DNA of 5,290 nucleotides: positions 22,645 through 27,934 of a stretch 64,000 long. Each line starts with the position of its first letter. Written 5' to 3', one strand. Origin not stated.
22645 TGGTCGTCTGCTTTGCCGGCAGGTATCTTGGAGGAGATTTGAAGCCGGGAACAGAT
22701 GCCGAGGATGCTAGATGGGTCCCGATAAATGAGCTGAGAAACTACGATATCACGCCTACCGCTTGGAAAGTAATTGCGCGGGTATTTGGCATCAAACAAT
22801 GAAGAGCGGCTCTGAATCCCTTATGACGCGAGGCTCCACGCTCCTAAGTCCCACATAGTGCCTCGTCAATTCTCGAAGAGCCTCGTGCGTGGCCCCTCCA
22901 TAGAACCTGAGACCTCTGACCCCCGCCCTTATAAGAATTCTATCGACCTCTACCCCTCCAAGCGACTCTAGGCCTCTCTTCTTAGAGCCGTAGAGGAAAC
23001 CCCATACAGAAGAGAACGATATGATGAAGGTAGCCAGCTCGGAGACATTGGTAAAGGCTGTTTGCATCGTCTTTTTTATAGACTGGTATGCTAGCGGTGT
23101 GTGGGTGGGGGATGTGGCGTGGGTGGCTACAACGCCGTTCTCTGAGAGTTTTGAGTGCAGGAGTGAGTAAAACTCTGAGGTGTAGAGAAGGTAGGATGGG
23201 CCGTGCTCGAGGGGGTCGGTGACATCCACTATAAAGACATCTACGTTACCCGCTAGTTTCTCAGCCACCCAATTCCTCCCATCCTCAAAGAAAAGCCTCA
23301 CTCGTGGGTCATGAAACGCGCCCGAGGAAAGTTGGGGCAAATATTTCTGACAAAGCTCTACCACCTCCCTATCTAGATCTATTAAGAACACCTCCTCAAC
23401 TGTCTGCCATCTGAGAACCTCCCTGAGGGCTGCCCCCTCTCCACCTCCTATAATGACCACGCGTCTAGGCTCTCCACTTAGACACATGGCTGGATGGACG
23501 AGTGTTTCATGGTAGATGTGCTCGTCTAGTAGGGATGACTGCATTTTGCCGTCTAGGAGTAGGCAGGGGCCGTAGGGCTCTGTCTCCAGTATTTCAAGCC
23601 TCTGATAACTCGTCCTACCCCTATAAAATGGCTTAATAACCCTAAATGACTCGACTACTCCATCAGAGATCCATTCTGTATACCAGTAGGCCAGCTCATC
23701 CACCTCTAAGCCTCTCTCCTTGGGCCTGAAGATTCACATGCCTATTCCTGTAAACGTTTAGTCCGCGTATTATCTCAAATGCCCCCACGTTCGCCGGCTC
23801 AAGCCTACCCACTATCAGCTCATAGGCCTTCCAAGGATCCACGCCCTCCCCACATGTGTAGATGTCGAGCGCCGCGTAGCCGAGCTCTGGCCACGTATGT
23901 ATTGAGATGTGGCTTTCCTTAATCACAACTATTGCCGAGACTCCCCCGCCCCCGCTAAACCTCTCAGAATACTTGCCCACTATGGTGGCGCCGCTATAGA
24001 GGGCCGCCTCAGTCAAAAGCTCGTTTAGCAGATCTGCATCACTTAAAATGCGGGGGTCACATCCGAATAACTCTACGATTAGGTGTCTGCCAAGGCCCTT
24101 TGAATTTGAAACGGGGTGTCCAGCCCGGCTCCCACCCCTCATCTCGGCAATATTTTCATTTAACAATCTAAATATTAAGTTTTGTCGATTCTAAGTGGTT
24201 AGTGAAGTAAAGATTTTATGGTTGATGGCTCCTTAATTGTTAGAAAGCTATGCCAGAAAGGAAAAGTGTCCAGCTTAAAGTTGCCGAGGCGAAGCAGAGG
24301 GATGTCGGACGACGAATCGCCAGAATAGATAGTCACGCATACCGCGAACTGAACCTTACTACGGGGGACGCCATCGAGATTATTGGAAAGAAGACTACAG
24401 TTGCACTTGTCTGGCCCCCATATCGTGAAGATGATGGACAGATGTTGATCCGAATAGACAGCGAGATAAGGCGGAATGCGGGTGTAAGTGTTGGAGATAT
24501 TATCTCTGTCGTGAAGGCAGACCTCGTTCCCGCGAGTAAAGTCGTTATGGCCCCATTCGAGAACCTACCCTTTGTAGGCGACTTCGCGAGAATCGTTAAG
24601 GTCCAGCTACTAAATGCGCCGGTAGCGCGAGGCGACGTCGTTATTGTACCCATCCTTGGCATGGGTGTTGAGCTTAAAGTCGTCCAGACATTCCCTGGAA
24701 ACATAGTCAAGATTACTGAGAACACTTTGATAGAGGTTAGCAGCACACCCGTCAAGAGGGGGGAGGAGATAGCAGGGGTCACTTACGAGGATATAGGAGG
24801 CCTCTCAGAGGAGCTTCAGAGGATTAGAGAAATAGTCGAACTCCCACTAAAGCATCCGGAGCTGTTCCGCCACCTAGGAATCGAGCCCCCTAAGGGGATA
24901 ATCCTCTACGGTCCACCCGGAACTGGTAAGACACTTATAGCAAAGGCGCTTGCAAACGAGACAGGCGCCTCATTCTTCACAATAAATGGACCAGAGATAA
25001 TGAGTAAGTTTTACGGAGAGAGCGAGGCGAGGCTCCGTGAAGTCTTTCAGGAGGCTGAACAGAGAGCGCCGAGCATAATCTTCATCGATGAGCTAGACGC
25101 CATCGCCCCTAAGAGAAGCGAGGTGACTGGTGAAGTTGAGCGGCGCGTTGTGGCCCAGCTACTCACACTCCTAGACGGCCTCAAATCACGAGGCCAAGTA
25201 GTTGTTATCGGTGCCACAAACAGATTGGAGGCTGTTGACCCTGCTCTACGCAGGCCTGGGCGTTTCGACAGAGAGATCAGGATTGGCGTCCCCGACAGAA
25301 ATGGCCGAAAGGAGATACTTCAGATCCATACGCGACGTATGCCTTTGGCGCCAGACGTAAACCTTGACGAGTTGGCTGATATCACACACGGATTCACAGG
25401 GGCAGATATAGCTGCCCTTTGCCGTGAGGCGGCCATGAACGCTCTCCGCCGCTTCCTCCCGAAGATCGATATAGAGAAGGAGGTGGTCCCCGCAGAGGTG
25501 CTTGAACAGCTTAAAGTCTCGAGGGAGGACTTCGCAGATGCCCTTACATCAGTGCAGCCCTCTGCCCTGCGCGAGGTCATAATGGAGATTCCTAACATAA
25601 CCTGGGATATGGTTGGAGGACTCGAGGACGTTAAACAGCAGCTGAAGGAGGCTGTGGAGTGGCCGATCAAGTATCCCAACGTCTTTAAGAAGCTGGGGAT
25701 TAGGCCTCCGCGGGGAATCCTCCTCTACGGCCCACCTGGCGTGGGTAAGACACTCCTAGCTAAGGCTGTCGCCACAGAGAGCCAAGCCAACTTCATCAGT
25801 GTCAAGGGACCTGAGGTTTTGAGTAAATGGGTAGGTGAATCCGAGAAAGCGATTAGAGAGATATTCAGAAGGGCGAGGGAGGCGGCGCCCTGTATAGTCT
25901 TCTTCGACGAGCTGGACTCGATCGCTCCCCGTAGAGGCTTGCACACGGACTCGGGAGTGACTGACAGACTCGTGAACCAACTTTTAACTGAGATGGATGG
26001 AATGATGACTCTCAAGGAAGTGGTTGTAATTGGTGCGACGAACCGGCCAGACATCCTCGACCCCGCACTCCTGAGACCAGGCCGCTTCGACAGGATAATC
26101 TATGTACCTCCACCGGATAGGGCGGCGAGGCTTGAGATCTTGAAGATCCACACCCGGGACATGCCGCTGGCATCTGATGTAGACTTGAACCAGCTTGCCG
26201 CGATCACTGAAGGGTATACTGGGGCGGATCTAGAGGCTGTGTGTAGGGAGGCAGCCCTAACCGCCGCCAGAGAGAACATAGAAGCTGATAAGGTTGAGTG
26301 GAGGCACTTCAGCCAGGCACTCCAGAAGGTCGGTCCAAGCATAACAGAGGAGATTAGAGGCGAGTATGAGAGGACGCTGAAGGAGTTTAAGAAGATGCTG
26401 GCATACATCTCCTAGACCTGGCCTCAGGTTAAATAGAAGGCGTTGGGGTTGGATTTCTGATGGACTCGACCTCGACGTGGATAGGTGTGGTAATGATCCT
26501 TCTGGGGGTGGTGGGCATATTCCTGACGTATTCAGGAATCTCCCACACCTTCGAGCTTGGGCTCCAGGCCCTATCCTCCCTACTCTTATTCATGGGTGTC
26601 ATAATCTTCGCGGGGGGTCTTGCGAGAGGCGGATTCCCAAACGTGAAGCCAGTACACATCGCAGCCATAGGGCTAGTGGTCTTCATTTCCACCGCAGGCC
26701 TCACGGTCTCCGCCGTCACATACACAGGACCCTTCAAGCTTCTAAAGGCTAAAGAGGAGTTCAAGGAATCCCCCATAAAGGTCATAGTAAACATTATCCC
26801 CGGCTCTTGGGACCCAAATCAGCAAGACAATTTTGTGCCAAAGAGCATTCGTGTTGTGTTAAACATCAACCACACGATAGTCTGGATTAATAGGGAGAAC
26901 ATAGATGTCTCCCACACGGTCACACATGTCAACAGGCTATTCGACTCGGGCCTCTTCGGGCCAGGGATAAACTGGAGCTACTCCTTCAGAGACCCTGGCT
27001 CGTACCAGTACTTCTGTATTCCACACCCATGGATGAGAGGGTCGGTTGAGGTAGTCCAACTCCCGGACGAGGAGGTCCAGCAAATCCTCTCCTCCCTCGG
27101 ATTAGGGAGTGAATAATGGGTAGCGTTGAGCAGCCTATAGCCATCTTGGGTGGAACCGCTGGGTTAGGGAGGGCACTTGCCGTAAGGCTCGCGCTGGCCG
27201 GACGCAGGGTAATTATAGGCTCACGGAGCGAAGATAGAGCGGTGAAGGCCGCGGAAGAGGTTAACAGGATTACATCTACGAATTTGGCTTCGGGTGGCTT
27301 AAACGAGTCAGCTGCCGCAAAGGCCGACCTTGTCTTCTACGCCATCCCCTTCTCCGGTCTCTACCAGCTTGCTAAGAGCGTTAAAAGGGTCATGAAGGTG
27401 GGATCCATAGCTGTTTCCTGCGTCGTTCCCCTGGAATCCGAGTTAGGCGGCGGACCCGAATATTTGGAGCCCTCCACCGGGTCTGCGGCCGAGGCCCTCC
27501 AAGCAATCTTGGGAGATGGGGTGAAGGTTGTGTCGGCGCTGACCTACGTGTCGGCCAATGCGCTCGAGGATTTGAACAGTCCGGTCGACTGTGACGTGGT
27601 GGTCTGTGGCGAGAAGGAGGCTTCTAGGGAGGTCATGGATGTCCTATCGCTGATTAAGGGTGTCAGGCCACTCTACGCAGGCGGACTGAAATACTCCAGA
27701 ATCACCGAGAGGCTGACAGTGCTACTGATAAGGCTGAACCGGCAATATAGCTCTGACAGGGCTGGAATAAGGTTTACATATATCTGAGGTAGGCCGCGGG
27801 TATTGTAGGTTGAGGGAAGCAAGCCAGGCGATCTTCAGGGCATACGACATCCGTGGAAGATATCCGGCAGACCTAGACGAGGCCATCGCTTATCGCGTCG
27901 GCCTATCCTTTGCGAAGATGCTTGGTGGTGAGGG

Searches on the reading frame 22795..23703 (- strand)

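Call 73: search_protein_families(library=pfam, proteins=[window:22795-23703:-], max_evalue=0.00001)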
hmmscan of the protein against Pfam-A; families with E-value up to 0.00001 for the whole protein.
window:22795-23703:- (303 aa): 2 families
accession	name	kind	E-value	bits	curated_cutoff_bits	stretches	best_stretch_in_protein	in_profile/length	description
PF01564.23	Spermine_synth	-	2e-43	148.5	22.9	1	61-242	1-179/186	Spermine/spermidine synthase domain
PF17284.7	Spermine_synt_N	-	1.4e-10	41.3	22.1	1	6-55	1-50/53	Spermidine synthase tetramerisation domain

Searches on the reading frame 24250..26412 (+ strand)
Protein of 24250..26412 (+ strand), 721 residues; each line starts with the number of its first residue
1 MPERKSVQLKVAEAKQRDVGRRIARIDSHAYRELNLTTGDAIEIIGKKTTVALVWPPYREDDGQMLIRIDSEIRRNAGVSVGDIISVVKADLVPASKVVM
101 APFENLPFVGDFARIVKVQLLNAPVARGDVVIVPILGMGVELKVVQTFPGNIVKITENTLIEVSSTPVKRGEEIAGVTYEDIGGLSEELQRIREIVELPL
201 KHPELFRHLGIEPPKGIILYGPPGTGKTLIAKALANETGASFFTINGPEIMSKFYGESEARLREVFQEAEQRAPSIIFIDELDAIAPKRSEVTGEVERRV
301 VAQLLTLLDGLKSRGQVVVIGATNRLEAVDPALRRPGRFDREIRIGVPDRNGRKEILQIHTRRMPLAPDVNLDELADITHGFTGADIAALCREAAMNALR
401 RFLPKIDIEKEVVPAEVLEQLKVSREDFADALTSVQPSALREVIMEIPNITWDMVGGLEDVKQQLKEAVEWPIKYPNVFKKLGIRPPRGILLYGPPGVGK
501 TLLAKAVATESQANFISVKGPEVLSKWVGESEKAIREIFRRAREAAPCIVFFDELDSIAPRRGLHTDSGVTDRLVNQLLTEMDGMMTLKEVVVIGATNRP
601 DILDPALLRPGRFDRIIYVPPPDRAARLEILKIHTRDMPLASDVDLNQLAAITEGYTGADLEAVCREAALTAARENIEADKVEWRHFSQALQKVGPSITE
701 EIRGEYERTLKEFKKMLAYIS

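Call 73: search_protein_families(library=pfam, proteins=[window:24250-26412:+], max_evalue=0.00001)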
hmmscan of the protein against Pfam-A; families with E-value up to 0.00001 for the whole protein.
window:24250-26412:+ (721 aa): 23 families
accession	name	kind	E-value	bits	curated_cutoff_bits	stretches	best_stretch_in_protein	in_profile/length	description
PF00004.35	AAA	-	1.9e-99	329.6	21.2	2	490-620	1-130/131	ATPase family associated with various cellular activities (AAA)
PF17862.7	AAA_lid_3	-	1.8e-36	123.7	27.2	2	369-408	1-40/45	AAA+ lid domain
PF02359.24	CDC48_N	-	1.4e-27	96.2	35.1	1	8-91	1-84/85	Cell division protein 48 (CDC48), N-terminal domain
PF05496.18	RuvB_N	-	1.4e-14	54.6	27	1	216-292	35-103/159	Holliday junction DNA helicase RuvB P-loop domain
PF13191.12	AAA_16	-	1.8e-14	55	32.6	1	214-320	24-138/167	AAA ATPase domain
PF02933.23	CDC48_2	-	2.3e-13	50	22.4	1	108-169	2-63/64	Cell division protein 48 (CDC48), domain 2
PF07728.20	AAA_5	-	1.1e-12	48.6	22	1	217-334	2-136/139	AAA domain (dynein-related subfamily)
PF07724.20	AAA_2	-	1.4e-12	48.4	27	0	217-310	6-101/166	AAA domain (Cdc48 subfamily)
PF13401.12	AAA_22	-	1.8e-11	44.9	27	0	217-309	8-109/130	AAA domain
PF06068.19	TIP49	-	2.1e-10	40.8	23.8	0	488-542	51-106/347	TIP49 P-loop domain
PF13671.12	AAA_33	-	2.2e-10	41.5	27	0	217-324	2-79/143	AAA domain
PF13173.12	AAA_14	-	1.1e-09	38.8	27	0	217-298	5-75/129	AAA domain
PF13521.12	AAA_28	-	1.7e-08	35.3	27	0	217-269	2-50/164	AAA domain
PF20720.3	nSTAND3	-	7e-08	32.8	27.2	0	217-254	20-60/155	Novel STAND NTPase 3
PF01695.23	IstB_IS21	-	7.1e-08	32.7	24.1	0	214-238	92-116/238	IstB-like ATP binding protein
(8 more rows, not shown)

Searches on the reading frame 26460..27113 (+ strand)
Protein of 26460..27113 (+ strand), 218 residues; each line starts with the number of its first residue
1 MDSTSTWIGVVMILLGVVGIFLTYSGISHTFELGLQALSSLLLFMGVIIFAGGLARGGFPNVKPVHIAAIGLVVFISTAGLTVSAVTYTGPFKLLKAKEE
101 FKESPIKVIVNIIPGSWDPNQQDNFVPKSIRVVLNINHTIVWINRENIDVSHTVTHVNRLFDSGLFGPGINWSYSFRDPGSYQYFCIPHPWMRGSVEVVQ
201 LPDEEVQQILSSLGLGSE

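Call 73: search_protein_families(library=pfam, proteins=[window:26460-27113:+], max_evalue=0.00001)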
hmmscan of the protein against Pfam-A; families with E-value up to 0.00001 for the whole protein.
window:26460-27113:+ (218 aa): 1 family
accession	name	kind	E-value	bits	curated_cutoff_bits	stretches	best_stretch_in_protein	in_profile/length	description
PF00127.26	Copper-bind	-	4.7e-06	27.4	21.2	0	147-198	45-98/99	Copper binding proteins, plastocyanin/azurin family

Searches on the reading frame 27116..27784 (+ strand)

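Call 74: search_protein_families(library=pfam, proteins=[window:27116-27784:+], max_evalue=0.00001)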
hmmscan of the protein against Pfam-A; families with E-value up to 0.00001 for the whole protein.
window:27116-27784:+ (223 aa): 2 families
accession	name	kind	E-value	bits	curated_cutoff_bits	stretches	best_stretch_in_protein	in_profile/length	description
PF03807.23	F420_oxidored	-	1.1e-11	45.6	21.6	1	8-104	2-93/94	NADP oxidoreductase coenzyme F420-dependent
PF00106.31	adh_short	-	5.4e-06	26.4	26.6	1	8-52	3-47/195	short chain dehydrogenase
